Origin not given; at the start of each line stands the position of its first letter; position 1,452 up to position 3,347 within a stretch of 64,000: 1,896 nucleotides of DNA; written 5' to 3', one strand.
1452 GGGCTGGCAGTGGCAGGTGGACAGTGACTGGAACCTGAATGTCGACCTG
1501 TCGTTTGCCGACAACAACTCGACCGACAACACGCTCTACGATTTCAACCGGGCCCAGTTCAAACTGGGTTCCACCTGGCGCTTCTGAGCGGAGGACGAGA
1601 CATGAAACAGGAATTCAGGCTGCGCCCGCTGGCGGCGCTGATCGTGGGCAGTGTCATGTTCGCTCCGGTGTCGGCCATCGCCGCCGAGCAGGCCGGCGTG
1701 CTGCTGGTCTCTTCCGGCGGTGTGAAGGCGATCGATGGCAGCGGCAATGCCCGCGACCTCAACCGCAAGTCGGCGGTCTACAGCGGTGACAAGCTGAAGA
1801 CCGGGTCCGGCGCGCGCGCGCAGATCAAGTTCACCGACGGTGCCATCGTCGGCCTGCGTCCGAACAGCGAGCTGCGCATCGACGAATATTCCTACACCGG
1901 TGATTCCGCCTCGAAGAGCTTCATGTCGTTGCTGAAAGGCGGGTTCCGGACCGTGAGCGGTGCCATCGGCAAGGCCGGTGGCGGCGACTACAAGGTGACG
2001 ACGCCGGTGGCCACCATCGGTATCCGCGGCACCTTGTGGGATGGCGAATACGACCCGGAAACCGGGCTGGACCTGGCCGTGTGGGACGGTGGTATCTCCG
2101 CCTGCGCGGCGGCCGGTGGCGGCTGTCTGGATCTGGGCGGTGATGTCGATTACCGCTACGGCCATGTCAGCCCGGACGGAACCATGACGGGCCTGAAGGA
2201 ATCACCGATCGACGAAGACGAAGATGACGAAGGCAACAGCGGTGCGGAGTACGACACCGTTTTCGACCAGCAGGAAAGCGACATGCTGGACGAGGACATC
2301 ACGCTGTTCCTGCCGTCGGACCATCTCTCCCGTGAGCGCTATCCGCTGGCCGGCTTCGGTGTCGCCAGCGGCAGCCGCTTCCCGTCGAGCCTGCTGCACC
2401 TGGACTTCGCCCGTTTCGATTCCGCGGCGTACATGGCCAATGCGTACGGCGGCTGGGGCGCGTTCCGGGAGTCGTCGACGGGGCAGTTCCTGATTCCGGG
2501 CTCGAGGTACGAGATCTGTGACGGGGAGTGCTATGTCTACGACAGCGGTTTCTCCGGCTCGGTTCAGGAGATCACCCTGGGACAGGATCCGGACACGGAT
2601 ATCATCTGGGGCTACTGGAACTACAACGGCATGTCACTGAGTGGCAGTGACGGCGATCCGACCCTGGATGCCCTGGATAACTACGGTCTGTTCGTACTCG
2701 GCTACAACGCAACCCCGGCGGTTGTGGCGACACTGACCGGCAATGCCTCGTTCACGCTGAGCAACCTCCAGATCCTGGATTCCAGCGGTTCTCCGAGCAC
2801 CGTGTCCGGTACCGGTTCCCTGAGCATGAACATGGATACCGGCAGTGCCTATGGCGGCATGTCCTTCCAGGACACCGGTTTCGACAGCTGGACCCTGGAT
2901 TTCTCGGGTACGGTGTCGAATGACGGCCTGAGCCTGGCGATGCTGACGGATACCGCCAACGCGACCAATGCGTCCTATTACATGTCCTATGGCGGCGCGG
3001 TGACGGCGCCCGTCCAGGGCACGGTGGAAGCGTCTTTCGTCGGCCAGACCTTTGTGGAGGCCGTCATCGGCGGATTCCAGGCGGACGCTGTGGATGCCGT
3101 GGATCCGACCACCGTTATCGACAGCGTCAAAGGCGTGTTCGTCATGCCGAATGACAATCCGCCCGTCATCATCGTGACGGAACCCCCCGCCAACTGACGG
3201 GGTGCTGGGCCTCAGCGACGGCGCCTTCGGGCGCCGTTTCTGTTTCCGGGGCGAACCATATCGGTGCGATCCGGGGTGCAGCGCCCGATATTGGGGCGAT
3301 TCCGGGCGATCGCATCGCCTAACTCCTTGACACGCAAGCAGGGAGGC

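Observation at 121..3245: Slam/DUF560 (type XI secretion-like) translocon paired with a non-lipoprotein FecR-domain cargo candidate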

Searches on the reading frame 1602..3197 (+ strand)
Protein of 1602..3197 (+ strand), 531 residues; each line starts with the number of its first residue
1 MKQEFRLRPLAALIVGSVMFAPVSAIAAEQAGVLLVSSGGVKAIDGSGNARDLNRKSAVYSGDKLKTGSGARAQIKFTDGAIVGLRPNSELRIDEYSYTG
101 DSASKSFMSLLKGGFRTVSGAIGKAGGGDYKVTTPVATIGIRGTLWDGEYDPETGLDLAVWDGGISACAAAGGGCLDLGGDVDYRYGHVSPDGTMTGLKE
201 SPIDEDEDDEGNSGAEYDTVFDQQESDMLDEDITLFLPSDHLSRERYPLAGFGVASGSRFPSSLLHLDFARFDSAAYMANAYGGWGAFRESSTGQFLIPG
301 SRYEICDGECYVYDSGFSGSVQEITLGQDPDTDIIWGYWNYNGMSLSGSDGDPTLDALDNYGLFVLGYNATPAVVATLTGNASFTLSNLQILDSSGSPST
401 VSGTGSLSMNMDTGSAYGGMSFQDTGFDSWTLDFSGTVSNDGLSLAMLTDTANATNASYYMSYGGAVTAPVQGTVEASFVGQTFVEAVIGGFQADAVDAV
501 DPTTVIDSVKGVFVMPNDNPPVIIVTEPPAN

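Call 3: search_protein_families(library=pfam, proteins=[window:1602-3197:+], max_evalue=1)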
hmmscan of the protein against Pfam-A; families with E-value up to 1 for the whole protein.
window:1602-3197:+ (531 aa): 1 family
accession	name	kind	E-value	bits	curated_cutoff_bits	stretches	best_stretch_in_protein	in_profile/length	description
PF04773.18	FecR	-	7.1e-12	46.1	24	1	63-164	1-95/97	FecR protein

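Call 4: search_protein_families(library=ncbifam, proteins=[window:1602-3197:+], max_evalue=1)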
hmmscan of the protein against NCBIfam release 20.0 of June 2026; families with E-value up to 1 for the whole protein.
window:1602-3197:+ (531 aa): 3 families
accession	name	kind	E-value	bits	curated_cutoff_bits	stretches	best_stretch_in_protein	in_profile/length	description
NF047849.1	Lsa33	exception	9.2e-13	48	420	1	29-170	27-167/310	surface adhesin Lsa33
NF033165.1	lipo_LipL45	exception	1.8e-07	30.6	350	1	56-144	64-150/391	lipoprotein LipL45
NF033682.1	retention_LapA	subfamily_domain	4.6e-05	23.6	50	1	38-96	10-68/145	retention module-containing protein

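Call 6: find_homologous_proteins(query=window:1602-3197:+)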
Query window:1602-3197:+ (531 aa): 39 proteins with E <= 0.001 among 8000 candidates.
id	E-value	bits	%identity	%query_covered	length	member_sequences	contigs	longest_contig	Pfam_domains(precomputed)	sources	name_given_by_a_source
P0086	0.0e+0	1182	100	100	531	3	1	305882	PF04773.19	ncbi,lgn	ncbi:MAG: FecR family protein [Pseudomonadota bacterium]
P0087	3.5e-209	714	64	99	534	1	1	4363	PF04773.19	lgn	-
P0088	4.0e-208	711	63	100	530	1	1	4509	PF04773.19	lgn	-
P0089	3.0e-204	698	62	100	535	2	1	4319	PF04773.19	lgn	-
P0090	6.1e-103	364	40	92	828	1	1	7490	PF04773.19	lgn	-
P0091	8.5e-103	363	44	92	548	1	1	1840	PF04773.19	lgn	-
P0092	1.8e-99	352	42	97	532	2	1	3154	PF04773.19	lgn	-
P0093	3.7e-99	351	42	97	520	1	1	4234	PF04773.19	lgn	-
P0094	3.0e-95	338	36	98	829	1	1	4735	PF04773.19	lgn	-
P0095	2.1e-88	316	36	97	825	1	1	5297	PF04773.19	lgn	-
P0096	1.5e-66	244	37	97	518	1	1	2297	PF04773.19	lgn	-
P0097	1.4e-65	240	37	96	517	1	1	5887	PF04773.19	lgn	-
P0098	2.5e-65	240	36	97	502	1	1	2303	PF04773.19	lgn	-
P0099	4.8e-60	222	34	91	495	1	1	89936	PF04773.19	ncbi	-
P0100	7.0e-55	205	53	31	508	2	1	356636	PF04773.19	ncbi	ncbi:MAG: FecR family protein [Pseudomonadota bacterium]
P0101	9.2e-46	175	30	92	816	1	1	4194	PF04773.19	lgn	-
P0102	8.5e-33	132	42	25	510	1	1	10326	PF04773.19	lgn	-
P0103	1.6e-25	108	40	34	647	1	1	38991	PF04773.19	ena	-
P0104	3.0e-23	101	40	31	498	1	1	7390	PF04773.19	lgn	-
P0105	7.4e-22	96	42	31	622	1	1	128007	PF04773.19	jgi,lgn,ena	-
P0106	1.3e-21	95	36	34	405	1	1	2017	PF04773.19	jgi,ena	-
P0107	1.6e-20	92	76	8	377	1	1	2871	PF04773.19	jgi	jgi:hypothetical protein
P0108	7.5e-19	86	42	26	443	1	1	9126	PF04773.19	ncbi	-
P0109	1.1e-18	86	40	22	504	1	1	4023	PF04773.19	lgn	-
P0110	1.3e-17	82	35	30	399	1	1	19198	PF04773.19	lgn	-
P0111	7.6e-17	80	38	29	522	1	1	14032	PF04773.19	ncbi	-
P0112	1.1e-16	79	34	39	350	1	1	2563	PF04773.19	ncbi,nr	ncbi:MAG: hypothetical protein HKN34_07850, partial [Gammaproteobacteria bacterium]|nr:hypothetical 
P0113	1.8e-16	78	40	22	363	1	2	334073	PF04773.19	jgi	-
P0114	3.0e-16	78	29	62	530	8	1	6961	PF04773.19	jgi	jgi:hypothetical protein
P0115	7.8e-15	73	30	21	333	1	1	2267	PF04773.19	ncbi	-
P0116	1.6e-14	72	45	17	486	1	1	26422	PF04773.19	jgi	jgi:hypothetical protein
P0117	1.1e-13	69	43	18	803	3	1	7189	PF04773.19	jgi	jgi:FecR-like protein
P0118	2.4e-13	68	39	26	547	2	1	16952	PF04773.19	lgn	-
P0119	8.8e-13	66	28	71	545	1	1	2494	PF04773.19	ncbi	-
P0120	2.7e-12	65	47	17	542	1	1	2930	PF04773.19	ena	-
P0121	1.2e-11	62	35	37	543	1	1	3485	PF04773.19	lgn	-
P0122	1.4e-11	62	48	16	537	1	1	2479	PF04773.19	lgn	-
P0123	2.3e-11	61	39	26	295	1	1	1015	PF04773.19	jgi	jgi:hypothetical protein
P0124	1.9e-6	45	33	20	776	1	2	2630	PF04773.19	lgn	-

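Call 29: find_encoding_contigs(protein=P0086, flank=10000, max_places=4)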
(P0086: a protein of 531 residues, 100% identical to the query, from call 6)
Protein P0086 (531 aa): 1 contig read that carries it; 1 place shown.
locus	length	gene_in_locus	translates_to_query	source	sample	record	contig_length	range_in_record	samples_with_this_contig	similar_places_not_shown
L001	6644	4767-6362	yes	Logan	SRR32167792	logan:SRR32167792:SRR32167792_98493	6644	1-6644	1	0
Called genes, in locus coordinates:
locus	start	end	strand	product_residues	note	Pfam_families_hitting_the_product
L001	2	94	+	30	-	?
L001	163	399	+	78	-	PF20487:DUF6726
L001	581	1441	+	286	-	-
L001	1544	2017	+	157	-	-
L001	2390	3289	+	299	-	PF00085:Thioredoxin, PF13098:Thioredoxin_2, PF14559:TPR_19, PF14561:TPR_20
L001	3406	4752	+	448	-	PF07719:TPR_2 (faint), PF13428:TPR_14 (faint), PF14559:TPR_19 (weak)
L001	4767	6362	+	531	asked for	PF04773:FecR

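Call 34: find_related_loci(query=A1, collection=genome_contigs, flank=10000)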
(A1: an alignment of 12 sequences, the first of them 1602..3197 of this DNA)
Query A1 (531 aa) in genome_contigs; peptide patterns used: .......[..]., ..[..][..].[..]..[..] (x = any residue, [..] = any of these).
599 stretches matched a pattern (row limit reached: there are more); 571 encode a relative of the query (tblastn E <= 1e-3); the best 80 are kept; 80 distinct loci.
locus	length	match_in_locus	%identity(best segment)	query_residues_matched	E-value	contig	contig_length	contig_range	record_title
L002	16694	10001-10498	47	2-168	3e-37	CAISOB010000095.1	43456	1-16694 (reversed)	MAG: uncultured beta proteobacterium isolate MJ-time_bin-6899 genome assembly, contig: bin-6899:095/121, whole genome sh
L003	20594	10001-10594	39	7-208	2e-35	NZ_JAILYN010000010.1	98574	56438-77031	Marinobacterium arenosum strain CAU 1594 contig10, whole genome shotgun sequence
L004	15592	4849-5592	36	2-258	1e-34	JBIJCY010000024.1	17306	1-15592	MAG: Rhodocyclaceae bacterium isolate ME2006-08-22D15_3300044611_group2_bin128 Rohwer_bin2355_scaffold_2978_c1, whole ge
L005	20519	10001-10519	41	28-202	1e-32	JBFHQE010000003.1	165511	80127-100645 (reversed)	MAG: Thiohalobacteraceae bacterium isolate Mix_sand08.2021.06.G.65 k141_2656704_length_165511_cov_13.1593, whole genome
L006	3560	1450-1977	39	13-190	1e-31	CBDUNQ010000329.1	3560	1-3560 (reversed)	MAG TPA_asm: uncultured Gammaproteobacteria bacterium isolate SRR22808131_binner12_Refined_105 genome assembly, contig:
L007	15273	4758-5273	42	6-178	1e-30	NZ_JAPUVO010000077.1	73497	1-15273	MAG: Propionivibrio sp. isolate MAG Bin178 bin178_k141_228, whole genome shotgun sequence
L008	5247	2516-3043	42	2-178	1e-30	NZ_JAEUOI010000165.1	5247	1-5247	MAG: Propionivibrio sp. isolate new MAG-195 k141_4379987, whole genome shotgun sequence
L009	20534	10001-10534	39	11-190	8e-30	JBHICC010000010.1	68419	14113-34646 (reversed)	MAG: Acidiferrobacterales bacterium isolate FS_2_bin.10 NODE_49_length_68419_cov_7.137763, whole genome shotgun sequence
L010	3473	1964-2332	49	27-147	5e-30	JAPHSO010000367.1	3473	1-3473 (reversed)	MAG: Gammaproteobacteria bacterium isolate N2S-Bin_11 c_000000184348, whole genome shotgun sequence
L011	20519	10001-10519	38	29-202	7e-30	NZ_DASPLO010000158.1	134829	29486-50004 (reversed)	MAG: Methylocaldum sp. isolate SMAG_U12066 k141_53249, whole genome shotgun sequence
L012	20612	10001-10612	39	4-202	5e-29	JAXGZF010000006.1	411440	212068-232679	MAG: Desulfobacterales bacterium isolate AnMBR.bin530 bin530_6, whole genome shotgun sequence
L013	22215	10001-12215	46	5-179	8e-29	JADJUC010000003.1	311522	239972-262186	MAG: Candidatus Proximibacter danicus isolate Hirt_18-Q3-R61-65_BATAC.395 tig00008647-10-3115730, whole genome shotgun s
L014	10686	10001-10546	38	12-190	1e-28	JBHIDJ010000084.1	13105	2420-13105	MAG: Acidiferrobacterales bacterium isolate Baj_1_bin.3 NODE_149_length_13105_cov_12.980843, whole genome shotgun sequen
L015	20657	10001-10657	34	2-212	2e-28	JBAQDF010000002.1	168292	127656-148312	MAG: Sideroxyarcus sp. isolate MFD03280_ilm_asm_bin37 k127_72510, whole genome shotgun sequence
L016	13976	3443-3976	41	1-179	1e-28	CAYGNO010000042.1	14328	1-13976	MAG TPA_asm: uncultured Sulfuricella sp. isolate ERP113451_co7_46 genome assembly, contig: NODE_3186_length_14328_cov_21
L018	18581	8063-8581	38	21-202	2e-28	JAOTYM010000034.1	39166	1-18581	MAG: Gammaproteobacteria bacterium isolate 21_Jan_SF_Bin47 21_Jan_SF_Bin47_scaffold_494_c1, whole genome shotgun sequenc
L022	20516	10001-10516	41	2-176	4e-28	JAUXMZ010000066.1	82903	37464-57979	MAG: Burkholderiales bacterium isolate C1_concoct.bin.24 C1_k141_200735, whole genome shotgun sequence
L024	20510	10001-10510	42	5-176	1e-27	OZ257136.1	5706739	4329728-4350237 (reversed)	MAG: Gammaproteobacteria bacterium isolate 9b6e0e2b-a66d-4ea8-b25a-e015b4890f72 genome assembly, chromosome: 1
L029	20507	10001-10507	38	18-189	5e-27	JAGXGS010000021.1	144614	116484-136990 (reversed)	MAG: Thiogranum sp. isolate LH_M44 k141_279296, whole genome shotgun sequence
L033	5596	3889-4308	43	39-179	2e-26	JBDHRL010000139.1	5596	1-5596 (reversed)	MAG: Rhodocyclaceae bacterium isolate AS-MESO-3CA.406 NODE_58834_length_5596_cov_7.676934, whole genome shotgun sequence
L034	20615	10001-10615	36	8-210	2e-26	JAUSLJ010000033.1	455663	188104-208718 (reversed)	MAG: Agitococcus sp. isolate E19_concoct.bin.145 E19_k141_738070, whole genome shotgun sequence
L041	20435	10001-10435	45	9-151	4e-26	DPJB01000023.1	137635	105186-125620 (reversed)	MAG TPA_asm: Moraxellaceae bacterium isolate UBA8513 contig_22942, whole genome shotgun sequence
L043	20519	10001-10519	40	2-172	5e-26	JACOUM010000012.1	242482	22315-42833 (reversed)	MAG: Nitrosomonadales bacterium isolate NC_groundwater_72_Ag_B-0.1um_58_115 GD18-4_B1_scaffold_2071565, whole genome sho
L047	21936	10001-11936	38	1-178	1e-25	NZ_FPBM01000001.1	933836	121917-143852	Polaromonas sp. YR568, whole genome shotgun sequence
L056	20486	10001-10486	40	5-167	3e-25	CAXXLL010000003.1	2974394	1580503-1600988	MAG: Gammaproteobacteria bacterium isolate c3243a8b-db96-42cf-a016-84d8fe09dca8 genome assembly, contig: contig_3, whole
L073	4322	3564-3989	39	3-144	6e-24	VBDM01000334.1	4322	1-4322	MAG: Betaproteobacteria bacterium isolate BP_43 14_1009_16_40cm_scaffold_207072, whole genome shotgun sequence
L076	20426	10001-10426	44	25-166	4e-24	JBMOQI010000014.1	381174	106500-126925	MAG: Pseudomonadota bacterium isolate Betzabe_MAG150 MAG150_14, whole genome shotgun sequence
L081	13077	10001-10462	44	5-160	7e-24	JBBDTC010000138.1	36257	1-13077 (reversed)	MAG: Gammaproteobacteria bacterium isolate LejiaC_64_15 Lejia_C_2687_length_36257_cov_9, whole genome shotgun sequence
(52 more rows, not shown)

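Call 36: search_protein_families(library=pfam, proteins=[L016:4982-7237:+, L015:11386-13539:+, L004:6814-9339:+, L076:12320-14443:+, L041:12982-15132:+, L056:11564-13744:+], max_evalue=0.0001)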
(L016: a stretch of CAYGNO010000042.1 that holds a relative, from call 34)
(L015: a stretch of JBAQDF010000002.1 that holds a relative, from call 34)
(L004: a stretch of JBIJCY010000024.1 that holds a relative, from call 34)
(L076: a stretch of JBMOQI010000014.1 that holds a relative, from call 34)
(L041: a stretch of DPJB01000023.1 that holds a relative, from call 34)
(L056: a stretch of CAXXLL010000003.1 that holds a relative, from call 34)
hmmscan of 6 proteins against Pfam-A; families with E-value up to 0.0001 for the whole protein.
L016:4982-7237:+ (752 aa): 19 families
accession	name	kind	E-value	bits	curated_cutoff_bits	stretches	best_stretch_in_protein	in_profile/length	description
PF13844.12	Glyco_transf_41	-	1.4e-102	344.2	25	2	531-716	357-542/543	Glycosyl transferase family 41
PF07719.23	TPR_2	-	2.6e-31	105.5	27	2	192-221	3-32/34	Tetratricopeptide repeat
PF00515.34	TPR_1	-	3.5e-30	103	27.8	2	54-86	1-33/34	Tetratricopeptide repeat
PF13431.12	TPR_17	-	1.5e-24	84.6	24.4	0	145-176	2-33/34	Tetratricopeptide repeat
PF13414.12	TPR_11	-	2.3e-23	82.1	26.8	2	95-134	1-40/42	TPR repeat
PF13181.12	TPR_8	-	6.7e-18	63.7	25.7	1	54-86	1-33/34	Tetratricopeptide repeat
PF13424.12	TPR_12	-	1.7e-17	63.8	30.1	1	192-248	5-69/77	Tetratricopeptide repeat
PF13428.12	TPR_14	-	2.3e-17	62.2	23.5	0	55-95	2-42/44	Tetratricopeptide repeat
PF13432.12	TPR_16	-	1.4e-15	57.8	32.7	1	29-80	6-57/65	Tetratricopeptide repeat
PF14559.12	TPR_19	-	4.7e-15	56.1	25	1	30-95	1-66/68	Tetratricopeptide repeat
PF13371.12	TPR_9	-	3.6e-14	53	35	1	37-94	12-69/73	Tetratricopeptide repeat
PF23914.1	TPR_CcmH_CycH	-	5.5e-11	43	42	1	49-152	45-151/158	Cytochrome c-type biogenesis protein H TPR domain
PF12895.13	ANAPC3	-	5.6e-11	43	27.2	1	37-113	6-81/82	Anaphase-promoting complex, cyclosome, subunit 3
PF13176.12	TPR_7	-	6e-11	42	27.9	0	194-220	3-29/36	Tetratricopeptide repeat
PF13374.12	TPR_10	-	2.4e-07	31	27.5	0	91-117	5-31/42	Tetratricopeptide repeat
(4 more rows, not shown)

L015:11386-13539:+ (718 aa): 20 families
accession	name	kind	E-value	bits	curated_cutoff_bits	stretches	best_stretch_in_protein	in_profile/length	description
PF13844.12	Glyco_transf_41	-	3.3e-86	290.1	25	2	335-500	66-235/543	Glycosyl transferase family 41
PF00515.34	TPR_1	-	4.6e-31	105.8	27.8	2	67-99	2-34/34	Tetratricopeptide repeat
PF07719.23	TPR_2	-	4.8e-31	104.7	27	0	32-65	1-34/34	Tetratricopeptide repeat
PF13414.12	TPR_11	-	2.9e-29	100.9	26.8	2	73-114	1-42/42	TPR repeat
PF13432.12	TPR_16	-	8.6e-25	87.3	32.7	3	105-165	2-62/65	Tetratricopeptide repeat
PF13431.12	TPR_17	-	1.2e-24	84.9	24.4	0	123-154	2-33/34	Tetratricopeptide repeat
PF13424.12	TPR_12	-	2.6e-19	69.6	30.1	3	71-128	8-73/77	Tetratricopeptide repeat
PF14559.12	TPR_19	-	2.8e-19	69.7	25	2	8-68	1-61/68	Tetratricopeptide repeat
PF13428.12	TPR_14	-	1.5e-17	62.7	23.5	0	103-142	4-43/44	Tetratricopeptide repeat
PF13181.12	TPR_8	-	1.4e-16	59.6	25.7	0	32-65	1-34/34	Tetratricopeptide repeat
PF13371.12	TPR_9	-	6.8e-14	52.1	35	1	80-133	9-62/73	Tetratricopeptide repeat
PF23914.1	TPR_CcmH_CycH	-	2.5e-13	50.6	42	1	23-131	41-152/158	Cytochrome c-type biogenesis protein H TPR domain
PF13174.12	TPR_6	-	3e-12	46.8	26.3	0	103-132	3-32/33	Tetratricopeptide repeat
PF12895.13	ANAPC3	-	6.2e-11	42.9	27.2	1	4-58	29-82/82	Anaphase-promoting complex, cyclosome, subunit 3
PF13176.12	TPR_7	-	2.6e-10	40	27.9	0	173-200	4-31/36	Tetratricopeptide repeat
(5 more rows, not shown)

L004:6814-9339:+ (842 aa): 12 families
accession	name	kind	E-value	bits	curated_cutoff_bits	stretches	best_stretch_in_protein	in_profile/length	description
PF13844.12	Glyco_transf_41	-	3e-72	244.1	25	2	629-814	358-542/543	Glycosyl transferase family 41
PF13432.12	TPR_16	-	5.7e-17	62.3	32.7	1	158-220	3-65/65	Tetratricopeptide repeat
PF07719.23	TPR_2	-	2.3e-16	58.9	27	0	187-218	2-33/34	Tetratricopeptide repeat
PF13428.12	TPR_14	-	1.2e-12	47.6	23.5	0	186-228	1-43/44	Tetratricopeptide repeat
PF14559.12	TPR_19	-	6.8e-11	42.8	25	1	266-315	3-52/68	Tetratricopeptide repeat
PF23914.1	TPR_CcmH_CycH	-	3.2e-10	40.5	42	0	186-273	50-140/158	Cytochrome c-type biogenesis protein H TPR domain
PF13431.12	TPR_17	-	1.5e-07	31.5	24.4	0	208-235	1-28/34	Tetratricopeptide repeat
PF13371.12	TPR_9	-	5.3e-07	30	35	0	201-259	10-68/73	Tetratricopeptide repeat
PF00515.34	TPR_1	-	6e-07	29.5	27.8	0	187-218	2-33/34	Tetratricopeptide repeat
PF13429.12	TPR_15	-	1.2e-05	25.4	26.2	1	189-310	149-270/280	Tetratricopeptide repeat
PF13424.12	TPR_12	-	3.2e-05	24.5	30.1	0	162-216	13-75/77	Tetratricopeptide repeat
PF13181.12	TPR_8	-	7.6e-05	23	25.7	0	152-183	1-32/34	Tetratricopeptide repeat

L076:12320-14443:+ (708 aa): 13 families
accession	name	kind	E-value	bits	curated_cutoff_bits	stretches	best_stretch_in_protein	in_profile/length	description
PF13844.12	Glyco_transf_41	-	6.7e-66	223.1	25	2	494-678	356-540/543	Glycosyl transferase family 41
PF13432.12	TPR_16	-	1.5e-18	67.3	32.7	2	173-232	3-62/65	Tetratricopeptide repeat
PF14559.12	TPR_19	-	4e-12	46.7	25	1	179-241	3-67/68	Tetratricopeptide repeat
PF13181.12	TPR_8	-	4.3e-12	45.6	25.7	0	170-200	4-34/34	Tetratricopeptide repeat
PF07719.23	TPR_2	-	1.2e-11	44.2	27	0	170-200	4-34/34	Tetratricopeptide repeat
PF13174.12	TPR_6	-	1.3e-09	38.5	26.3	0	203-232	2-31/33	Tetratricopeptide repeat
PF00515.34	TPR_1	-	2.3e-08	33.9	27.8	0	37-63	6-32/34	Tetratricopeptide repeat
PF13431.12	TPR_17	-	3e-08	33.7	24.4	0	189-222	1-34/34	Tetratricopeptide repeat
PF13414.12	TPR_11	-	9.8e-07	28.8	26.8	0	174-215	1-42/42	TPR repeat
PF24575.1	TPR_Slam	-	2.3e-06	28.4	35.2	0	174-224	54-104/104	Surface lipoprotein assembly modifier, N-terminal TPR repeats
PF13424.12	TPR_12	-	4.1e-06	27.3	30.1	0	37-97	8-76/77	Tetratricopeptide repeat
PF23914.1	TPR_CcmH_CycH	-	1.2e-05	25.7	42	0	160-230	43-113/158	Cytochrome c-type biogenesis protein H TPR domain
PF13371.12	TPR_9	-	1.7e-05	25.2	35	1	143-204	5-66/73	Tetratricopeptide repeat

L041:12982-15132:+ (717 aa): 14 families
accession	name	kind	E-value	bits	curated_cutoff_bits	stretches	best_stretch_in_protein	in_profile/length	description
PF13844.12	Glyco_transf_41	-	1.6e-67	228.5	25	2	503-688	355-540/543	Glycosyl transferase family 41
PF07719.23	TPR_2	-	1.4e-17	62.7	27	0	45-74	5-34/34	Tetratricopeptide repeat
PF14559.12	TPR_19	-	2.4e-16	60.3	25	3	53-110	3-61/68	Tetratricopeptide repeat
PF13432.12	TPR_16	-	4.1e-15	56.3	32.7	2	182-229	3-50/65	Tetratricopeptide repeat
PF13428.12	TPR_14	-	1.2e-13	50.7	23.5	0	179-214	4-39/44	Tetratricopeptide repeat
PF00515.34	TPR_1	-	2e-13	49.9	27.8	0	47-73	7-33/34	Tetratricopeptide repeat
PF13431.12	TPR_17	-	8e-12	44.9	24.4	0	64-95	2-33/34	Tetratricopeptide repeat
PF13174.12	TPR_6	-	1.9e-11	44.2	26.3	0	110-140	2-32/33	Tetratricopeptide repeat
PF13181.12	TPR_8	-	3.2e-08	33.5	25.7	0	109-135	2-28/34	Tetratricopeptide repeat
PF25064.1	ARM_TT21_5th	-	1.1e-06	29.4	27.8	0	55-131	15-95/117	TT21 fifth ARM repeats domain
PF24575.1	TPR_Slam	-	3.2e-06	28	35.2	0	45-96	51-102/104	Surface lipoprotein assembly modifier, N-terminal TPR repeats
PF13424.12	TPR_12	-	4.3e-06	27.3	30.1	0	48-104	10-74/77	Tetratricopeptide repeat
PF23914.1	TPR_CcmH_CycH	-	1e-05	25.8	42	0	48-139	57-152/158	Cytochrome c-type biogenesis protein H TPR domain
PF13371.12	TPR_9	-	6.6e-05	23.3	35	0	151-212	4-65/73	Tetratricopeptide repeat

L056:11564-13744:+ (727 aa): 11 families
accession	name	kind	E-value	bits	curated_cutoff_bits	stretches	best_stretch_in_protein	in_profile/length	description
PF13844.12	Glyco_transf_41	-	1.4e-71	241.9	25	2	518-689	358-529/543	Glycosyl transferase family 41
PF14559.12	TPR_19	-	1e-15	58.3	25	1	61-121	2-62/68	Tetratricopeptide repeat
PF13431.12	TPR_17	-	7.4e-12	45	24.4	0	175-205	2-32/34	Tetratricopeptide repeat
PF13181.12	TPR_8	-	9.1e-12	44.6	25.7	0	119-151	2-34/34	Tetratricopeptide repeat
PF13428.12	TPR_14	-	2e-10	40.7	23.5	0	154-194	3-43/44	Tetratricopeptide repeat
PF13432.12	TPR_16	-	3.2e-10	40.7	32.7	1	159-218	4-63/65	Tetratricopeptide repeat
PF23914.1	TPR_CcmH_CycH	-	1.9e-09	38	42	1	47-146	47-149/158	Cytochrome c-type biogenesis protein H TPR domain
PF13414.12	TPR_11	-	6.2e-09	35.9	26.8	0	92-127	2-37/42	TPR repeat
PF07719.23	TPR_2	-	1.3e-08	34.8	27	0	186-218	1-33/34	Tetratricopeptide repeat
PF00515.34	TPR_1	-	1.7e-07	31.2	27.8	0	186-219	1-34/34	Tetratricopeptide repeat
PF13371.12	TPR_9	-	2.5e-05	24.6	35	0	26-93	5-71/73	Tetratricopeptide repeat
